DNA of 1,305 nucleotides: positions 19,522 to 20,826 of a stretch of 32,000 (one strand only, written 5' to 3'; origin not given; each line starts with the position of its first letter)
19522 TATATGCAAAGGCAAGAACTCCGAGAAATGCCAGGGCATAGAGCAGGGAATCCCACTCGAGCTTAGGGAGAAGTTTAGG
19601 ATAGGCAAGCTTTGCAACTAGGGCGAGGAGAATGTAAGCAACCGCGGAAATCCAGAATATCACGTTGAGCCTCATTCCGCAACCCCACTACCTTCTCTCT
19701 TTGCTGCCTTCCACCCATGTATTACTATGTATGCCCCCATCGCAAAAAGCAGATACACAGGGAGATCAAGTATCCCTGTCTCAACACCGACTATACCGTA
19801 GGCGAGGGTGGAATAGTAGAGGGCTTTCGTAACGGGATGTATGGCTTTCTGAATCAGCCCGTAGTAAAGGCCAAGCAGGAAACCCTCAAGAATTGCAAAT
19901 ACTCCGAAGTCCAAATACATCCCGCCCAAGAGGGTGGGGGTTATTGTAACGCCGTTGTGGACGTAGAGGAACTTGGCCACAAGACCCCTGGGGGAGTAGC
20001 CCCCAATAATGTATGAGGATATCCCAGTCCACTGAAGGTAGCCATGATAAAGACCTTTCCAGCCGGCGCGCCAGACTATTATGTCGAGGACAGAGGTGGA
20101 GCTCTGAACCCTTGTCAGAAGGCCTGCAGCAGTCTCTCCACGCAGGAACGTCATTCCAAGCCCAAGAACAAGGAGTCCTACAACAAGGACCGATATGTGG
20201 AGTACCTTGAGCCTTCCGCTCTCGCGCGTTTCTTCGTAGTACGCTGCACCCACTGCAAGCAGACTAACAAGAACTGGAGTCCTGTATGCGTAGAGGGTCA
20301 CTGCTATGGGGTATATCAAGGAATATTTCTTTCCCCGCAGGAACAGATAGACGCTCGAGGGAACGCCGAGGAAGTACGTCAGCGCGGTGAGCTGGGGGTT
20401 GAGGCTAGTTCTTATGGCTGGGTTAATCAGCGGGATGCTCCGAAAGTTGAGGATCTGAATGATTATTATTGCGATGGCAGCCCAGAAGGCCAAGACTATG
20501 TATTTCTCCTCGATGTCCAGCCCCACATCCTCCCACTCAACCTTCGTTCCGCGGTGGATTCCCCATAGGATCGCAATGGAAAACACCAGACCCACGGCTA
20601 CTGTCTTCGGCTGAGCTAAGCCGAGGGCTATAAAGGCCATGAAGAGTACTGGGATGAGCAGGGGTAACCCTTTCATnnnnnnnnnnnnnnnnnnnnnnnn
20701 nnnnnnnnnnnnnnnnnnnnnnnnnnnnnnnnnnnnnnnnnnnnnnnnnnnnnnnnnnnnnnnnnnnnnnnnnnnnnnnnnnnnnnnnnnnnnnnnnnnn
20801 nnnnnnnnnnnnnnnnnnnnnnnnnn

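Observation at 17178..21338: Four-gene translationally coupled membrane operon: anchored beta-rich protein, two Wzy-like paralogues and an ArnT/PMT_2-type GT-C glycosyltransferase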

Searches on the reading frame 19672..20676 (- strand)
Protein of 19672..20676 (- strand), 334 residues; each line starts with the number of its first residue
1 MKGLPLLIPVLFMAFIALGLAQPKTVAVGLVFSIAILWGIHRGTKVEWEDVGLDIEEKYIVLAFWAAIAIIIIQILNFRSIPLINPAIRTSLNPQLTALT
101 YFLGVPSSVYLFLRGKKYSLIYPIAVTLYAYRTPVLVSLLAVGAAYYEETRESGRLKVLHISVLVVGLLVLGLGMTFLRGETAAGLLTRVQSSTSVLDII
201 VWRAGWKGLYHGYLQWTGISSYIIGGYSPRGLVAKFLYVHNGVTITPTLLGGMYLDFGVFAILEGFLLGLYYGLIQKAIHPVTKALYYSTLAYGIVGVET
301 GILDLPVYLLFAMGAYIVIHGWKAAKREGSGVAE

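Call 3: search_protein_families(library=pfam, proteins=[window:19672-20676:-], max_evalue=1)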
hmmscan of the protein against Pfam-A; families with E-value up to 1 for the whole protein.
window:19672-20676:- (334 aa): 1 family
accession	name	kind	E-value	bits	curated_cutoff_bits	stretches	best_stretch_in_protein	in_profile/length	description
PF01901.21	O_anti_polymase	-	1.3e-53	182.9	24.2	1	4-311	4-335/335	Putative O-antigen polymerase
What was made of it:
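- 19672..20676 (-): g2, 334 aa. It is the first PF01901 (arCOG03206-type, Wzy-homologue) paralogue, with about 10 TM helices. It carries the full family signature P82, R89, R132-T133, R189, R230, T246, T248, G251, D256, G258 and E299-T-G-x-x-D304, on loops inferred to face outward. Pfam PF01901 at 1.3e-53 (call 3).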

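Call 4: search_protein_families(library=ncbifam, proteins=[window:19672-20676:-], max_evalue=1)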
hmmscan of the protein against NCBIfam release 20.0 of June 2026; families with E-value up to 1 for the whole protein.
window:19672-20676:- (334 aa): 1 family
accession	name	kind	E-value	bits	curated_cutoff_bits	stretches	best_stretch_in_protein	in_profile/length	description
TIGR04370.1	glyco_rpt_poly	subfamily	1.1e-08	34.5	40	1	61-294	94-370/396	oligosaccharide repeat unit polymerase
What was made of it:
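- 19672..20676 (-): TIGR04370 at 1.1e-8, 34.5 bits, below the cutoff of 40 (call 4).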

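Call 14: find_homologous_proteins(query=window:19672-20676:-, max_evalue=0.001)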
Query window:19672-20676:- (334 aa): 59 proteins with E <= 0.001 among 8000 candidates.
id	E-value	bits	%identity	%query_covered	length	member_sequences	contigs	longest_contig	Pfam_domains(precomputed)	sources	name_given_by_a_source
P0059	2.7e-208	709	100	100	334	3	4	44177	PF01901.22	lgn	-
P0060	1.9e-159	549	74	99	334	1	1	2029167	PF01901.22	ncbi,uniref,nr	ncbi:hypothetical protein A3L11_05370 [Thermococcus siculi]|uniref:Oligosaccharide repeat unit polym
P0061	1.2e-158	546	75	99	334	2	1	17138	PF01901.22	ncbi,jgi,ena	-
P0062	1.7e-157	542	72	96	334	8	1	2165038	PF01901.22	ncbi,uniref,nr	ncbi:hypothetical protein [Thermococcus aciditolerans]|uniref:Oligosaccharide repeat unit polymerase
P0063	1.6e-154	532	73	98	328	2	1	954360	PF01901.22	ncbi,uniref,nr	ncbi:hypothetical protein [Thermococcus sp. MV11]|uniref:hypothetical protein n=1 Tax=Thermococcus s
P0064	2.3e-154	532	73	98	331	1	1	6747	PF01901.22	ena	-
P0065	1.4e-147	510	69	98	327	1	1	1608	PF01901.22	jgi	jgi:uncharacterized membrane protein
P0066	5.1e-147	508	68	98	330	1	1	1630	PF01901.22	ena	-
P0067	1.4e-144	500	67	98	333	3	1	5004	PF01901.22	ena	-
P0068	8.3e-142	491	69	98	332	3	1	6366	PF01901.22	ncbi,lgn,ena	-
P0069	1.1e-140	487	69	96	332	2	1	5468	PF01901.22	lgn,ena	-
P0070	1.7e-139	483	69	96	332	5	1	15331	PF01901.22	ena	-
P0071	1.5e-138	480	67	98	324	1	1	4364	PF01901.22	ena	-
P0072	3.9e-138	479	66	97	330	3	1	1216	PF01901.22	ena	-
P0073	3.1e-137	476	65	97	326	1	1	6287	PF01901.22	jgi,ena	-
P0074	5.3e-137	475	64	97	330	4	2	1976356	PF01901.22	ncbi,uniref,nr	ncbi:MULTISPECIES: hypothetical protein [Thermococcus]|uniref:Putative archaeal membrane protein n=1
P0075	1.9e-136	473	67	98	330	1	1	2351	PF01901.22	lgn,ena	-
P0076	2.9e-136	472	66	97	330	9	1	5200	PF01901.22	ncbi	-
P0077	3.8e-136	472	66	97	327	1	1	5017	PF01901.22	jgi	-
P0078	5.3e-136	472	66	97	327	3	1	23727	PF01901.22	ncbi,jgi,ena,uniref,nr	ncbi:hypothetical protein [Thermococcus sp.]|uniref:hypothetical protein n=1 Tax=Thermococcus sp. Ta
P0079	6.9e-136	471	66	97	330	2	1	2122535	PF01901.22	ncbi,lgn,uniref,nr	ncbi:hypothetical protein TEU_06015 [Thermococcus eurythermalis]|uniref:Uncharacterized protein n=1 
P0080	1.4e-134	467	65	98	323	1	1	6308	PF01901.22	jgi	-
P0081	4.1e-134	465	66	96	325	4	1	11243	PF01901.22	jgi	-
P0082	4.5e-134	465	65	99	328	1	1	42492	PF01901.22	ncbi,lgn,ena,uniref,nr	ncbi:hypothetical protein [Thermococcus sp.]|uniref:hypothetical protein n=1 Tax=Thermococcus sp. Ta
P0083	5.1e-134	465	66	98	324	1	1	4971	PF01901.22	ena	-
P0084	5.5e-134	465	66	98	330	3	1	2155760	PF01901.22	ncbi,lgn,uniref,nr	ncbi:hypothetical protein [Thermococcus henrietii]|uniref:hypothetical protein n=1 Tax=Thermococcus 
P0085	8.5e-133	461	65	99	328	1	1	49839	PF01901.22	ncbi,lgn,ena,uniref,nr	ncbi:hypothetical protein [Thermococcus sp.]|uniref:hypothetical protein n=1 Tax=Thermococcus sp. Ta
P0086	3.1e-132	459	66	98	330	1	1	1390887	PF01901.22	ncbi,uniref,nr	ncbi:hypothetical protein [Thermococcus sp. MAR1]|uniref:hypothetical protein n=1 Tax=Thermococcus s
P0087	3.7e-132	459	65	98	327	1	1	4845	PF01901.22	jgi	jgi:uncharacterized membrane protein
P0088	7.5e-132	458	65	97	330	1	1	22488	PF01901.22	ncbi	ncbi:hypothetical protein [Thermococcus sp.]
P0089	2.3e-131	456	65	98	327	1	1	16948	PF01901.22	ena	-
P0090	1.9e-130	453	62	96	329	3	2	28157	PF01901.22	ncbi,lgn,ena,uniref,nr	ncbi:hypothetical protein [Thermococcus sp.]|uniref:hypothetical protein n=1 Tax=Thermococcus sp. Ta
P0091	1.4e-129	451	63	99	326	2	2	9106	PF01901.22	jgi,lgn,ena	-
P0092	1.9e-129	450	65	97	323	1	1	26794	PF01901.22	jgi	-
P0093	3.5e-129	449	63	97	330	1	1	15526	PF01901.22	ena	-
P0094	4.8e-129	449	63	98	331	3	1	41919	PF01901.22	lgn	-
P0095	9.7e-128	444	63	98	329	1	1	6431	PF01901.22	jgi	jgi:uncharacterized membrane protein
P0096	3.2e-127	443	62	98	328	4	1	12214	PF01901.22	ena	-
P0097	6.2e-127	442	63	95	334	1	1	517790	PF01901.22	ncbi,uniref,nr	ncbi:hypothetical protein E3E36_09265 [Thermococcus sp. M36]|uniref:hypothetical protein n=1 Tax=The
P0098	5.6e-126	439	63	97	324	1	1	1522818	PF01901.22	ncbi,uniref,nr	ncbi:hypothetical protein A3L12_01115 [Thermococcus sp. P6]|uniref:hypothetical protein n=1 Tax=Ther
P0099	3.5e-108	380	58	95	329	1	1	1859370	PF01901.22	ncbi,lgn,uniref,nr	ncbi:hypothetical protein PAP_01320 [Palaeococcus pacificus DY20341]|uniref:Oligosaccharide repeat u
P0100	5.9e-108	379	59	96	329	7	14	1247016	PF01901.22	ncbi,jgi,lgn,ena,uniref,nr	ncbi:hypothetical protein GQS78_10775 [Thermococcus bergensis]|jgi:uncharacterized membrane protein|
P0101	8.2e-107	376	58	95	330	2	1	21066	PF01901.22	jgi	-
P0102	2.4e-106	374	59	95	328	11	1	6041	PF01901.22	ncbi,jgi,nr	ncbi:hypothetical protein DRN43_04165 [Thermococci archaeon]|nr:MAG: hypothetical protein DRN43_0416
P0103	5.6e-106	373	56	95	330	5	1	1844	PF01901.22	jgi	-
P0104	2.3e-105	371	57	97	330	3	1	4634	PF01901.22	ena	-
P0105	5.7e-105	370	55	95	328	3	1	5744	PF01901.22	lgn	-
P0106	1.1e-103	365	56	97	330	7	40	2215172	PF01901.22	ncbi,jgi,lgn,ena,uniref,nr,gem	ncbi:hypothetical protein OCC_09801 [Thermococcus litoralis DSM 5473]|jgi:uncharacterized membrane p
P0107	2.8e-103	364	55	95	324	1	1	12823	PF01901.22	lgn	-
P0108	7.7e-103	363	60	96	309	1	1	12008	PF01901.22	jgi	-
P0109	6.3e-102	360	55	95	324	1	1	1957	PF01901.22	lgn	-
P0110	2.9e-101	357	54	94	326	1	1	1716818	PF01901.22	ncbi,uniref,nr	ncbi:hypothetical protein [Pyrococcus yayanosii]|uniref:Oligosaccharide repeat unit polymerase n=1 T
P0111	1.3e-100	355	55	95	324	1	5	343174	PF01901.22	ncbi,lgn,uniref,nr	ncbi:hypothetical protein [Palaeococcus ferrophilus]|uniref:hypothetical protein n=1 Tax=Palaeococcu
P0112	2.6e-90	321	69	63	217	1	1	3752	PF01901.22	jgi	jgi:uncharacterized membrane protein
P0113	6.4e-87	310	51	95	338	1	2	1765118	PF01901.22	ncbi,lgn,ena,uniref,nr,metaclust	ncbi:oligosaccharide repeat unit polymerase family protein [Pyrococcus abyssi]|uniref:Predicted arch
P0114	1.5e-80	289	49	94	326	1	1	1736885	PF01901.22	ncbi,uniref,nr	ncbi:hypothetical protein [Pyrococcus sp. ST04]|uniref:hypothetical protein n=1 Tax=Pyrococcus sp. S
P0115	5.7e-79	284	49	97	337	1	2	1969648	PF01901.22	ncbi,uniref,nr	ncbi:hypothetical protein A3L04_01185 [Thermococcus chitonophagus]|uniref:Molybdenum ABC transporter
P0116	3.1e-78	282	46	94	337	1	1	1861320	PF01901.22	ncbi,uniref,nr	ncbi:hypothetical protein PNA2_0626 [Pyrococcus sp. NA2]|uniref:oligosaccharide repeat unit polymera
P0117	1.3e-73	267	48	93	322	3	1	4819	PF01901.22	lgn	-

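Call 27: search_solved_structures(query=A2, max_evalue=10)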
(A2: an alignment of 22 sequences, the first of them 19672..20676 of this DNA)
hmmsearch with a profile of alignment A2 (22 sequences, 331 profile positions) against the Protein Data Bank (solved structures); distinct sequences matched with E-value up to 10: 0.

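Call 35: predict_structure(alignment_id=A2)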
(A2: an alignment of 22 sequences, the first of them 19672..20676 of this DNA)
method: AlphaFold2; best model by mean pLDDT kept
length: 334 residues; sequences in the alignment: 22
mean_pLDDT: 79.4   pTM: 0.81
mean pLDDT of the five models: 79.4, 78.7, 78.0, 77.6, 77.6
residues with pLDDT >= 90: 102; 70-90: 160; 50-70: 54; < 50: 18
segments of 3 or more residues with pLDDT < 50: 240-253, 331-334
pLDDT, mean of each block of 10 residues (from residue 1): 81 87 87 94 92 90 96 90 79 85 93 93 85 81 86 79 78 73 75 75 64 61 59 57 43 57 88 92 93 75 78 92 79 43
secondary structure, 60 per line:
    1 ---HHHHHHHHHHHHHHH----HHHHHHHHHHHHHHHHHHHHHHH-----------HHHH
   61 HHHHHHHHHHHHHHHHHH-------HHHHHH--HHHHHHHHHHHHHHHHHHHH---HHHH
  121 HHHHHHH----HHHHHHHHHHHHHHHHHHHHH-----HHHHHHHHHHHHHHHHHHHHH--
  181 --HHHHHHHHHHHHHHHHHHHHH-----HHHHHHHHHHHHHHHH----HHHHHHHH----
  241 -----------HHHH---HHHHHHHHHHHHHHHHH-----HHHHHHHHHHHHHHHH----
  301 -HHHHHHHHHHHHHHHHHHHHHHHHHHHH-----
elements in order: H4-18 H23-45 H57-78 H86-91 H94-113 H117-127 H132-152 H158-178 H183-203 H209-224 H229-236 H252-255 H259-275 H281-296 H302-329
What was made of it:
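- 19672..20676 (-): AF2 model has pLDDT 79 and pTM 0.81 (call 35).
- On Wzy O-antigen/repeat-unit polymerase (TIGR04370, PF14296): The AF2 model has about 10 helices (call 35).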

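Call 37: fold_search(model_id=the predicted structure, library=pdb)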
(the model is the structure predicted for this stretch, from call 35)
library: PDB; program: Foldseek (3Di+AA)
matches with E <= 10: 429; with E <= 0.001: 0
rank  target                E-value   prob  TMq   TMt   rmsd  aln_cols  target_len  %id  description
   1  4n7x                  1.3e-01  0.16  0.13  0.14  17.3       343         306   14  The E254A mutant of the sodium bile acid symporter from Yersinia frederiksenii (released 2013-12-11)
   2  6lgv                  1.7e-01  0.16  0.14  0.15  17.8       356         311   11  Crystal structure of a cysteine-pair mutant (P10C-S291C) of a bacterial bile acid transporter in an inward-facing state  (released 2020-12-09)
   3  8oyf                  1.8e-01  0.15  0.16  0.16  18.9       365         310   13  Crystal structure of ASBTNM in lipidic cubic phase without substrate bound (released 2023-07-12)
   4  4n7w_B                3.3e-01  0.14  0.17  0.18  20.3       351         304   13  Crystal Structure of the sodium bile acid symporter from Yersinia frederiksenii (released 2013-12-11)
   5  6lh1                  3.4e-01  0.14  0.15  0.16  19.2       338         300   14  Crystal structure of a cysteine-pair mutant (Y113C-P190C) of a bacterial bile acid transporter trapped in an outward-fac (released 2020-12-09)
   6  6lgz                  3.9e-01  0.14  0.16  0.17  18.8       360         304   10  Crystal structure of a cysteine-pair mutant (P10C-S291C) of a bacterial bile acid transporter in an inward-facing state  (released 2020-12-09)
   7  6lh0                  4.0e-01  0.11  0.13  0.14  17.4       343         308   15  Crystal structure of a cysteine-pair mutant (P10C-S291C) of a bacterial bile acid transporter in an inward-facing apo-st (released 2020-12-09)
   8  7cyg_B                4.2e-01  0.11  0.15  0.15  21.1       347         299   14  Crystal structure of a cysteine-pair mutant (Y113C-P190C) of a bacterial bile acid transporter before disulfide bond f (released 2021-01-13)
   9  7cyg_A                4.6e-01  0.15  0.18  0.19  19.5       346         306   13  Crystal structure of a cysteine-pair mutant (Y113C-P190C) of a bacterial bile acid transporter before disulfide bond f (released 2021-01-13)
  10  4f35_B                4.6e-01  0.10  0.16  0.14  21.1       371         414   12  Crystal Structure of a bacterial dicarboxylate/sodium symporter (released 2012-10-24)
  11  7p5c_A                4.8e-01  0.06  0.11  0.10  30.7       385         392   13  Cryo-EM structure of human TTYH3 in Ca2+ and GDN (released 2021-08-11)
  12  6ivm_A                5.2e-01  0.07  0.11  0.12  22.8       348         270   11  Crystal structure of a membrane protein P143A (released 2019-11-06)
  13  6ivo_E                6.2e-01  0.08  0.11  0.13  22.7       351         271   12  Crystal structure of a membrane protein P208A (released 2019-11-06)
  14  9kxs_A                6.5e-01  0.06  0.11  0.12  23.3       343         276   12  Structure of EP67 bound mouse C5aR1 in complex with Go (released 2025-11-26)
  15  8jd4_4                6.7e-01  0.14  0.18  0.10  17.7       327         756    9  Cryo-EM structure of G protein-free mGlu2-mGlu4 heterodimer in Acc state (released 2023-06-21)
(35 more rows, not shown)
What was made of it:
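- Foldseek of the g2 model against the PDB found nothing (best E 0.13, TM below 0.2, call 37).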

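Call 38: search_protein_representatives(alignment_id=A2)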
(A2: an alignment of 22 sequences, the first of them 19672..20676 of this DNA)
Query: 22 sequences, 331 profile positions. Proteins with E-value up to 0.001 (for the whole library): 92; up to 1e-10: 57; up to 1e-30: 4. The best 92 are listed.
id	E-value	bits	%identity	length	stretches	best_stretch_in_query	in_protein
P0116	1.0e-135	469.0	-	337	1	1-325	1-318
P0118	3.3e-113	395.0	-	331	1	3-326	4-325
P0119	2.1e-108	379.2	-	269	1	1-276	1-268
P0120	7.2e-31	124.4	-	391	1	12-323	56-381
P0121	1.2e-30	123.7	-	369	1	7-319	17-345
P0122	4.5e-27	111.9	-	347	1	6-314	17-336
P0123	4.6e-27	111.9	-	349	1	10-318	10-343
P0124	8.6e-27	111.0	-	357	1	25-320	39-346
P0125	9.2e-26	107.6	-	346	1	11-320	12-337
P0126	4.8e-25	105.2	-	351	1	6-314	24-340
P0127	7.9e-24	101.2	-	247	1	110-320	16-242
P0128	2.7e-23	99.5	-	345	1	27-315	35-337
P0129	3.7e-22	95.7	-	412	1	8-319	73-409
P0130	1.7e-21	93.5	-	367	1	17-321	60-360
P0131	2.0e-21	93.3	-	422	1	12-319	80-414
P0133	6.2e-21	91.7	-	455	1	5-324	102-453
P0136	6.3e-20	88.4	-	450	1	5-320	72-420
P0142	5.5e-18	82.0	-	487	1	71-318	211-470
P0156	7.9e-15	71.7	-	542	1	62-320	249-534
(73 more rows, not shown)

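Call 40: search_protein_families(library=pfam, alignment_id=A3, max_evalue=0.01)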
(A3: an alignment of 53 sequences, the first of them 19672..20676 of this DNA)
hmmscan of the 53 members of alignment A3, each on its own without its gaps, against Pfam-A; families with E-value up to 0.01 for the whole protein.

A. member 1, window:19672-20676:- (334 aa): 1 family
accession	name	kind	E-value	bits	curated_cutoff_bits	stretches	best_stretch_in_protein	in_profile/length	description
PF01901.21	O_anti_polymase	-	1.3e-53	182.9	24.2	1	4-311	4-335/335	Putative O-antigen polymerase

B. families by the number of members that match (of 53 scanned): 4 families
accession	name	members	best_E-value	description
PF01901.21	O_anti_polymase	53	8e-98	Putative O-antigen polymerase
PF14296.11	O-ag_pol_Wzy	4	3.2e-08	O-antigen polysaccharide polymerase Wzy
PF19297.4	QcrA_N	1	0.0054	QcrA subunit N-terminal region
PF04932.20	Wzy_C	1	0.0095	O-Antigen ligase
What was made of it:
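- On Wzy O-antigen/repeat-unit polymerase (TIGR04370, PF14296): Neither g2 nor g3 hits PF14296; only 4 of 53 family representatives do (call 40).
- All 53 diverse PF01901 representatives hit PF01901, and 4 also hit the Wzy family PF14296 (best 3.2e-8, call 40). One PF01901 member gives a weak Wzy_C (ligase) hit (call 40). Profile similarity is stronger to the polymerase families PF14296 and TIGR04370 than to Wzy_C (calls 4, 40).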
